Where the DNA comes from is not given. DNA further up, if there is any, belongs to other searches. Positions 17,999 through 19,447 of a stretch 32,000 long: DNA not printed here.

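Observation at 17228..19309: Repeat-bracketed ~2.1-kb cassette between virB4 and the hydrolase gene: XRE regulator + 68-aa ORF divergent from a ComEC-type MBL lipoprotein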

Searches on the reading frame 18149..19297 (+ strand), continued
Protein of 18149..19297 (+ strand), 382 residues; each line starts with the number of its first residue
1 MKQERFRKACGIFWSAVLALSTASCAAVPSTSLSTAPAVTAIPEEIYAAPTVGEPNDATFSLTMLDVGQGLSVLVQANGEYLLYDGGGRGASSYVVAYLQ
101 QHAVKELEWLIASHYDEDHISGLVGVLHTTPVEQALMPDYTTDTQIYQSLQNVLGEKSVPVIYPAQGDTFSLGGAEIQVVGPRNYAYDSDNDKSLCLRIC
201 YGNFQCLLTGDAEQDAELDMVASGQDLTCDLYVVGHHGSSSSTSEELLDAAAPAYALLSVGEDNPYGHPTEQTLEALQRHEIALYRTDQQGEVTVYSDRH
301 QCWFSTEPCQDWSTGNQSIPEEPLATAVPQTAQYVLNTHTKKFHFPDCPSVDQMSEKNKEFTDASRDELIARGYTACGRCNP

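Call 54: search_protein_families(library=pfam, alignment_id=A4, max_evalue=0.01)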
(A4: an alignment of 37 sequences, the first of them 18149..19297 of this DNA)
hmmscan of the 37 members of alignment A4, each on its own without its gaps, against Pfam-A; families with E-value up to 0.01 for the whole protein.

A. member 1, window:18149-19297:+ (382 aa): 3 families
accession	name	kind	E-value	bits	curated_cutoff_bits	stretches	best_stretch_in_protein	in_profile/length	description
PF00753.33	Lactamase_B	-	2.1e-16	60.9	22.7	1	66-261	2-195/196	Metallo-beta-lactamase superfamily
PF19583.5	ODP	-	0.00083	19.7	27.2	1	73-140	6-74/194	ODP family beta lactamase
PF02805.21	Ada_Zn_binding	-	0.0069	16.8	23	0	334-382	18-64/65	Metal binding domain of Ada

B. families by the number of members that match (of 37 scanned): 7 families
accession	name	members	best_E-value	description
PF00753.33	Lactamase_B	37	1.1e-19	Metallo-beta-lactamase superfamily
PF19583.5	ODP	34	6.7e-06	ODP family beta lactamase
PF12706.13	Lactamase_B_2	18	3.4e-05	Beta-lactamase superfamily domain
PF02805.21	Ada_Zn_binding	12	1.1e-07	Metal binding domain of Ada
PF03793.24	PASTA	1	4.3e-05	PASTA domain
PF25281.1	MBL_MAP1B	1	0.0012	MAP1B MBL-like domain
PF05887.16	Trypan_PARP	1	0.0083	Procyclic acidic repetitive protein (PARP)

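Call 57: predict_structure(alignment_id=A4)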
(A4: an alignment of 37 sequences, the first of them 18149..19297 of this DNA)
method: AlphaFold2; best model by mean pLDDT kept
length: 382 residues; sequences in the alignment: 37
mean_pLDDT: 87.0   pTM: 0.72
mean pLDDT of the five models: 87.0, 84.9, 84.9, 84.6, 83.1
residues with pLDDT >= 90: 246; 70-90: 85; 50-70: 24; < 50: 27
segments of 3 or more residues with pLDDT < 50: 26-46, 323-326
pLDDT, mean of each block of 10 residues (from residue 1): 68 75 49 43 50 82 92 97 94 93 97 94 96 96 88 98 98 98 91 97 98 97 98 96 97 97 83 97 94 95 95 82 52 88 89 81 92 88 57
secondary structure, 60 per line:
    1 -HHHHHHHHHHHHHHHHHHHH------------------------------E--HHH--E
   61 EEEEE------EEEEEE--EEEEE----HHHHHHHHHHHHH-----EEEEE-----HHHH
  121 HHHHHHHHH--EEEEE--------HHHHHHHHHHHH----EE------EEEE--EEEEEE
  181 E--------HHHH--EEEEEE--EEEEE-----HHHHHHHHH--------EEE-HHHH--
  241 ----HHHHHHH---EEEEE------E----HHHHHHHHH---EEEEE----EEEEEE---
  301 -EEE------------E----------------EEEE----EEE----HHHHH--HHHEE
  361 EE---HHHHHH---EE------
elements in order: H2-21 E60-65 E72-77 E80-84 H89-101 E107-111 H117-129 E132-136 H145-156 E169-172 E175-181 H190-193 E196-201 E204-208 H214-222 E231-233 H235-238 H245-251 E255-259 H271-279 E283-287 E292-297 E302-304 E334-337 E342-344 H349-353 E359-362 H366-371

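Call 60: fold_search(model_id=the predicted structure, library=pdb)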
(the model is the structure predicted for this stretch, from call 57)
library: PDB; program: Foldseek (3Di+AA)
matches with E <= 10: 1107; with E <= 0.001: 489
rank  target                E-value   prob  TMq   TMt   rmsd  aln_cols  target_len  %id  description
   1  9ic4                  2.6e-22  1.00  0.60  0.85   2.7       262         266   32  Crystal structure of beta-lactamase-like domain of ComEC from Moorella glycerini (released 2025-10-01)
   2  2bib                  3.5e-15  1.00  0.57  0.41   3.9       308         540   17  Crystal structure of the complete modular teichioic acid phosphorylcholine esterase Pce (CbpE) from Streptococcus pneumo (released 2005-05-09)
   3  1wra_B                6.5e-15  1.00  0.57  0.70   4.6       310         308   17  Crystal Structure of Phosphorylcholine Esterase Domain of the Virulence Factor Choline Binding Protein E from Streptoc (released 2005-05-31)
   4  1wra_A                2.8e-14  1.00  0.57  0.70   4.6       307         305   17  Crystal Structure of Phosphorylcholine Esterase Domain of the Virulence Factor Choline Binding Protein E from Streptoc (released 2005-05-31)
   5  1zkp_A                2.6e-09  1.00  0.42  0.59   5.6       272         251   16  1.5A Resolution Crystal Structure of a Metallo Beta Lactamase Family Protein, the ELAC Homolgue of Bacillus anthracis, (released 2005-06-21)
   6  7dck_B                3.6e-09  1.00  0.44  0.66   4.5       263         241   15  Crystal structure of phosphodiesterase tw9814 (released 2021-10-27)
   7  1zkp_B                4.0e-09  1.00  0.43  0.62   5.3       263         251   16  1.5A Resolution Crystal Structure of a Metallo Beta Lactamase Family Protein, the ELAC Homolgue of Bacillus anthracis, (released 2005-06-21)
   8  7dck_A                6.0e-09  1.00  0.45  0.66   5.9       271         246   14  Crystal structure of phosphodiesterase tw9814 (released 2021-10-27)
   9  1zkp_C                6.0e-09  1.00  0.41  0.60   5.4       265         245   16  1.5A Resolution Crystal Structure of a Metallo Beta Lactamase Family Protein, the ELAC Homolgue of Bacillus anthracis, (released 2005-06-21)
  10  2p4z_B                8.4e-09  1.00  0.42  0.56   6.1       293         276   12  A Ferredoxin-like Metallo-beta-lactamase Superfamily Protein from Thermoanaerobacter tengcongensis (released 2008-03-18)
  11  3bv6_B                1.1e-08  1.00  0.40  0.43   8.9       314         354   16  Crystal structure of uncharacterized metallo protein from Vibrio cholerae with beta-lactamase like fold (released 2008-01-29)
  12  2p4z_A                1.7e-08  1.00  0.43  0.57   5.9       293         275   12  A Ferredoxin-like Metallo-beta-lactamase Superfamily Protein from Thermoanaerobacter tengcongensis (released 2008-03-18)
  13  9a5v_B                2.4e-08  1.00  0.31  0.22  14.7       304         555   13  Integrative model of RNJ2-RNJ1 by crosslinking MS and deep learning (released 2024-09-18)
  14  6kns_B                3.8e-08  1.00  0.42  0.62   5.1       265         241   16  Crystal structure of the metallo-beta-lactamase fold protein YhfI from Bacillus subtilis (space group I4122) (released 2019-09-18)
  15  6kns_D                4.8e-08  1.00  0.41  0.61   5.1       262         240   16  Crystal structure of the metallo-beta-lactamase fold protein YhfI from Bacillus subtilis (space group I4122) (released 2019-09-18)
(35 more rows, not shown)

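Call 67: find_encoding_contigs(protein=P0170, flank=6000, max_places=3)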
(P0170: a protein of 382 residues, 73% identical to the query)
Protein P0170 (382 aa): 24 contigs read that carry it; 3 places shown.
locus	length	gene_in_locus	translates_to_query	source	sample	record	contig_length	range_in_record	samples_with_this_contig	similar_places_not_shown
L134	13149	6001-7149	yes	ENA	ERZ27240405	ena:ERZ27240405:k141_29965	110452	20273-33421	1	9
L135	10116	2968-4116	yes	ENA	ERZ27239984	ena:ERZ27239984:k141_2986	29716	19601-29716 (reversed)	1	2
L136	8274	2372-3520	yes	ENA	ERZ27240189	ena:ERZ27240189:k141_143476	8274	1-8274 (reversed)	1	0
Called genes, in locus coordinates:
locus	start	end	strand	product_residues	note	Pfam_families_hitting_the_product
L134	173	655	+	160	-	PF04542:Sigma70_r2, PF08281:Sigma70_r4_2, PF04545:Sigma70_r4 (weak)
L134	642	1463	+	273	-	-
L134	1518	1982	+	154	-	-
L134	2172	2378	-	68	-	-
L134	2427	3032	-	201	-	PF02586:SRAP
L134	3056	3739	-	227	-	PF01381:HTH_3 (faint), PF00717:Peptidase_S24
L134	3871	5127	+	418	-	PF00817:IMS, PF21999:IMS_HHH_1, PF11799:IMS_C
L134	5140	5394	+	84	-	-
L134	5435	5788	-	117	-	PF13560:HTH_31, PF12844:HTH_19 (weak), PF13443:HTH_26, PF01381:HTH_3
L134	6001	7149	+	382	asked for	PF00753:Lactamase_B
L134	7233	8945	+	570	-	PF01551:Peptidase_M23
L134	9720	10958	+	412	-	PF00464:SHMT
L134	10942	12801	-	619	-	-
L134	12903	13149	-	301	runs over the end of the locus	PF02899:Phage_int_SAM_1, PF13495:Phage_int_SAM_4 (faint), PF00589:Phage_integrase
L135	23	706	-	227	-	PF01381:HTH_3 (faint), PF00717:Peptidase_S24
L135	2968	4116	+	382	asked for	PF00753:Lactamase_B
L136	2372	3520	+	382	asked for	PF00753:Lactamase_B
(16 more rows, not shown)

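Call 68: find_encoding_contigs(protein=P0192, flank=6000, max_places=3)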
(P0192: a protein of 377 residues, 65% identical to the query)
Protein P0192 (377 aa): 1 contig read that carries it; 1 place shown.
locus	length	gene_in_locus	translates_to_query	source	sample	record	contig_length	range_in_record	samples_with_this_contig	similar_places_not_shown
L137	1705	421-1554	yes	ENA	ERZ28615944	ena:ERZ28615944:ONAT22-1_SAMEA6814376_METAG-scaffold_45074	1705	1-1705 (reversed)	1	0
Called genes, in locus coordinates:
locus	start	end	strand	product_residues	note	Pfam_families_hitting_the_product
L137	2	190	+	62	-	?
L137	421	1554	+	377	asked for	PF00753:Lactamase_B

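Call 69: find_encoding_contigs(protein=P0211, flank=6000, max_places=3)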
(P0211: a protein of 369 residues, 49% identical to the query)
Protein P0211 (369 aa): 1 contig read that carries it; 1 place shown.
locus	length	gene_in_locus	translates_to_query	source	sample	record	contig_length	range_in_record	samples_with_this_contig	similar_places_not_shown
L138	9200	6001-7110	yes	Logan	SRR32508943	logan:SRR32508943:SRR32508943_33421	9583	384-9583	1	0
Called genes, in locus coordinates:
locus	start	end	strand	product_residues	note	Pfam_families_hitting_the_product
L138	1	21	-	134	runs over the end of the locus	?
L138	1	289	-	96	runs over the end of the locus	-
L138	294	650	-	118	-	PF01841:Transglut_core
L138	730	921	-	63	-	-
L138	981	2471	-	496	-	PF07638:Sigma70_ECF (weak), PF04542:Sigma70_r2 (weak), PF04545:Sigma70_r4 (weak), PF08281:Sigma70_r4_2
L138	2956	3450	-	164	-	-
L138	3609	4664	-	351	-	-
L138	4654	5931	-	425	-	PF07638:Sigma70_ECF (weak), PF04542:Sigma70_r2 (faint), PF04545:Sigma70_r4 (weak), PF08281:Sigma70_r4_2 (weak)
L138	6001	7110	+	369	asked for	PF00753:Lactamase_B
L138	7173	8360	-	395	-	PF00375:SDF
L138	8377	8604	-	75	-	-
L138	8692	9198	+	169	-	?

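Call 71: search_protein_families(library=padloc, proteins=[window:18149-19297:+], max_evalue=0.01)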
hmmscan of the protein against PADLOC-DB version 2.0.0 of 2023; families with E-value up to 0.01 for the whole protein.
window:18149-19297:+ (382 aa): 6 families
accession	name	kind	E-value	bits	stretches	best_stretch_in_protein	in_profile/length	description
PDLC03854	LmuA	-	6.4e-17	59.7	2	188-288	210-308/345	-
PDLC02158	Avs1a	-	1.4e-13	48.9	2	190-281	253-347/392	-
PDLC03805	RTasMBL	-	1.1e-12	45.7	1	62-133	3-74/322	DRT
PDLC04676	PDC-M48B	-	4.8e-10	36.8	2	80-137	32-91/357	-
PDLC04675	PDC-M48B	-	5.3e-06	23.9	1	101-261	53-230/291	-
PDLC04674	PDC-M48B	-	4.4e-05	20.9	1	63-132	4-75/270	-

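Call 72: search_protein_families(library=phrogs, proteins=[window:18149-19297:+], max_evalue=0.01)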
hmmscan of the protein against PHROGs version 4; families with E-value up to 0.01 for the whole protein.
window:18149-19297:+ (382 aa): 3 families
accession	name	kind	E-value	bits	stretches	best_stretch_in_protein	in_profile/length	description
phrog_14556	-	unknown function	7e-87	293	1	60-382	135-451/451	-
phrog_7043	-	tail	1.6e-50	173.7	1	71-304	632-883/1077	tail protein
phrog_36445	-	unknown function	3.1e-26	93.4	1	141-294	23-175/195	-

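Call 81: search_dna_similar(query=window:18149-19297:+, collection=phages, mode=protein, max_evalue=1e-10, max_rows=15)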
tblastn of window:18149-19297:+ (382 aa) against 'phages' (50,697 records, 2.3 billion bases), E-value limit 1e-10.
Records with a match: 39; places in all: 42; records where one place covers at least 80% of the query: 4.
Best place of each record, by identity: 60-80% 1; <60% 38.
By first word of the organism name: Bacteriophage 14; Listeria 8; Geobacillus 2; Clostridium 2; Coprococcus 2; Enterococcus 2; Acinetobacter 2; phage 2; Evtepia 2; Blautia 1; and 2 more.
By host as written in the record: - 19; Listeria monocytogenes 8; Geobacillus sp. 6k51 2; Clostridium botulinum type C strain C-Stockholm 2; Coprococcus sp. 2; Blautia sp. 1; Agathobacter sp. 1; Faecalimonas sp. 1; and 3 more.
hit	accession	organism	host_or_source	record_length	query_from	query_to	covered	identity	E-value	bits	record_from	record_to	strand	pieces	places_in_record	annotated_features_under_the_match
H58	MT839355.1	Bacteriophage sp.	human fecal samples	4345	42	380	89%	41.6%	1e-56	205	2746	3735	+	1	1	record has no annotation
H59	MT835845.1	Bacteriophage sp.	human fecal samples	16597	64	382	84%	33.3%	6e-34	139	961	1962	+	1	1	record has no annotation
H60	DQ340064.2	Geobacillus phage GBSV1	Geobacillus sp. 6k51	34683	50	307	68%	38.9%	3e-35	142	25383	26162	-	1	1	late competence protein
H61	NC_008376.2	Geobacillus phage GBSV1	Geobacillus sp. 6k51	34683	50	307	68%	38.9%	3e-35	142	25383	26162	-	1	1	MBL fold metallo-hydrolase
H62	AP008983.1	Clostridium phage c-st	Clostridium botulinum type C strain ...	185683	65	382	83%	30.7%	3e-35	143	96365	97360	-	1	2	metallo beta-lactamase family protein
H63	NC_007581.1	Clostridium phage c-st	Clostridium botulinum type C strain ...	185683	65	382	83%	30.7%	3e-35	143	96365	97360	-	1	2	metallo beta-lactamase family protein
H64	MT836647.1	Bacteriophage sp.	human fecal samples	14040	64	315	66%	37.2%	1e-40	158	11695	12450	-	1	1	record has no annotation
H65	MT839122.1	Bacteriophage sp.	human fecal samples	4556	59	293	62%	38.6%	5e-30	127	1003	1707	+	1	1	record has no annotation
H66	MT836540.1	Bacteriophage sp.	human fecal samples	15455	1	295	77%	30.3%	1e-21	102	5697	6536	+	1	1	record has no annotation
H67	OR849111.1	Listeria phage LM 4-14-1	Listeria monocytogenes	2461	56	307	66%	34.8%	7e-25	112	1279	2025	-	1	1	record has no annotation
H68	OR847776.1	Listeria phage LM 4-11-1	Listeria monocytogenes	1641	56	307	66%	34.8%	5e-25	111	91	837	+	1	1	record has no annotation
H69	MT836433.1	Bacteriophage sp.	human fecal samples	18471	12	295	74%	30.5%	2e-17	90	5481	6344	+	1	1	record has no annotation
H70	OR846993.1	Listeria phage LM 4-11-1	Listeria monocytogenes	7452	59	295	62%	35.6%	3e-32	134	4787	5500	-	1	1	record has no annotation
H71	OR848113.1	Listeria phage LM 4-14-1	Listeria monocytogenes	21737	59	295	62%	35.6%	3e-32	134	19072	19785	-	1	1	record has no annotation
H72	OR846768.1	Listeria phage LM 4-11-1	Listeria monocytogenes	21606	59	295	62%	35.6%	9e-32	132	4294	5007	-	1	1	record has no annotation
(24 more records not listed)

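Call 82: search_dna_similar(query=window:18149-19297:+, collection=plasmids, mode=protein, max_evalue=1e-10, max_rows=15)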
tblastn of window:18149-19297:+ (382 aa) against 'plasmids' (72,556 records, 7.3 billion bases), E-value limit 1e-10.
Records with a match: 188; places in all: 204; records where one place covers at least 80% of the query: 13.
Best place of each record, by identity: <60% 188.
By first word of the organism name: Priestia 27; Bacillus 25; Geobacillus 17; Clostridium 13; Exiguobacterium 11; Deinococcus 10; Natrinema 8; Monoglobus 5; Halobaculum 5; Halobacterium 4; and 37 more.
By predicted mobility (MOB-suite, as given by PLSDB): non-mobilizable 128; mobilizable 42; conjugative 18.
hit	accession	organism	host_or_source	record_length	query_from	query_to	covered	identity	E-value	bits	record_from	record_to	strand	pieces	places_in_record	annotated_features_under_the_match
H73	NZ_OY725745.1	Monoglobus pectinilyticus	-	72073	1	382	100%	35.1%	1e-54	201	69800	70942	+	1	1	MBL fold metallo-hydrolase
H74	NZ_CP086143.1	Clostridium estertheticum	bovine,single colony,feces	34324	12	382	97%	31.0%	2e-41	162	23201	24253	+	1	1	ComEC/Rec2 family competence protein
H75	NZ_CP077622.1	Clostridium estertheticum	single colony,bovine feces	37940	1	382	100%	29.9%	9e-41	160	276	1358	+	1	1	ComEC/Rec2 family competence protein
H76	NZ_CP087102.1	Clostridium estertheticum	single colony,Vacuum packed lamb meat ...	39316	64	382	84%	33.2%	1e-38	154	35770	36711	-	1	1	ComEC/Rec2 family competence protein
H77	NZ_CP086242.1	Clostridium estertheticum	single colony,bovine feces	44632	64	382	84%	32.4%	7e-38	152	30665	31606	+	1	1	ComEC/Rec2 family competence protein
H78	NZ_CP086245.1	Clostridium estertheticum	single colony,bovine feces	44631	64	382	84%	32.4%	7e-38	152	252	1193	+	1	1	ComEC/Rec2 family competence protein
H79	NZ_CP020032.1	Geobacillus thermodenitrificans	-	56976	50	310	68%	38.9%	4e-40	159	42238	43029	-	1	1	ComEC/Rec2 family competence protein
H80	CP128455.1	Geobacillus stearothermophilus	whole genome,Mungang Hot spring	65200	50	310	68%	38.9%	5e-40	158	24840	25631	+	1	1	ComEC/Rec2 family competence protein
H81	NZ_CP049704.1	Parageobacillus toebii NBRC 107807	-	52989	50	310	68%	38.9%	7e-40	158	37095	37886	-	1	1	ComEC/Rec2 family competence protein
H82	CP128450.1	Geobacillus stearothermophilus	whole genome,Dukgu Hot Spring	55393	50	310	68%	38.5%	6e-40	158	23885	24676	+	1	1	ComEC/Rec2 family competence protein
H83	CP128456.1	Geobacillus stearothermophilus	whole genome,Mungang Hot spring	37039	64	309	64%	40.8%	7e-35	143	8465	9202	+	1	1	ComEC/Rec2 family competence protein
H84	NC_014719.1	Caldicellulosiruptor acetigenus I77R1B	hot spring biomat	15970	60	382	85%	31.0%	3e-33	138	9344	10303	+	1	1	MBL fold metallo-hydrolase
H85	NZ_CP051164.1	Geobacillus subterraneus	cell culture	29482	64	309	64%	40.6%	1e-34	142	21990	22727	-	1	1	ComEC/Rec2 family competence protein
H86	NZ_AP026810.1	Clostridium tetani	soil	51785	65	382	83%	31.3%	1e-40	160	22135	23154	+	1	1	cell wall-binding repeat-containing protein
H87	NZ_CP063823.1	Clostridium botulinum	Ham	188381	50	382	87%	29.7%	1e-34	143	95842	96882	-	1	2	ComEC/Rec2 family competence protein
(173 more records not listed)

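Call 85: get_annotated_region(hit=H61, flank=1500)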
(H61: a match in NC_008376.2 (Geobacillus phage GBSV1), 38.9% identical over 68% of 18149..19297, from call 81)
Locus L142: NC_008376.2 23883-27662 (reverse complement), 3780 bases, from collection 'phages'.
description: Geobacillus phage GBSV1, complete genome.
organism: Geobacillus phage GBSV1 (NCBI taxid 365048)
taxonomy: Viruses; Duplodnaviria; Heunggongvirae; Uroviricota; Caudoviricetes; Svunavirus; Svunavirus GBSV1
host: Geobacillus sp. 6k51; source: hot spring; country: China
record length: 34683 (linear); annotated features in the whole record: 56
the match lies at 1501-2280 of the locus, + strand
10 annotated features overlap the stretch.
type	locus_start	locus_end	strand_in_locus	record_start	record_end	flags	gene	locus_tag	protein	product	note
CDS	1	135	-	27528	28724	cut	-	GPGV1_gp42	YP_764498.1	FtsK/SpoIIIE-like protein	ORF0042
CDS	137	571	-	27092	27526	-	-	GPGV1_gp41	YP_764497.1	hypothetical protein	ORF0041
CDS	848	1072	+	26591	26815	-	-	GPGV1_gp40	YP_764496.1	helix-turn-helix transcriptional regulator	ORF0040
CDS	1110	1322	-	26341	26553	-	-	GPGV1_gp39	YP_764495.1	hypothetical protein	ORF0039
CDS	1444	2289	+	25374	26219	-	-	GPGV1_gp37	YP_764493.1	MBL fold metallo-hydrolase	ORF0037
CDS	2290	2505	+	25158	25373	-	-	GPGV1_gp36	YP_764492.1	DUF3006 domain-containing protein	ORF0036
regulatory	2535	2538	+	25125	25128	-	-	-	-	terminator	-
CDS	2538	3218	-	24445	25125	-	-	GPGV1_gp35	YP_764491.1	endolysin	ORF0035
CDS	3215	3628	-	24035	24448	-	-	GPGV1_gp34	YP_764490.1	holin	ORF0034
CDS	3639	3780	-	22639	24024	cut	-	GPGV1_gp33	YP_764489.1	hypothetical protein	ORF0033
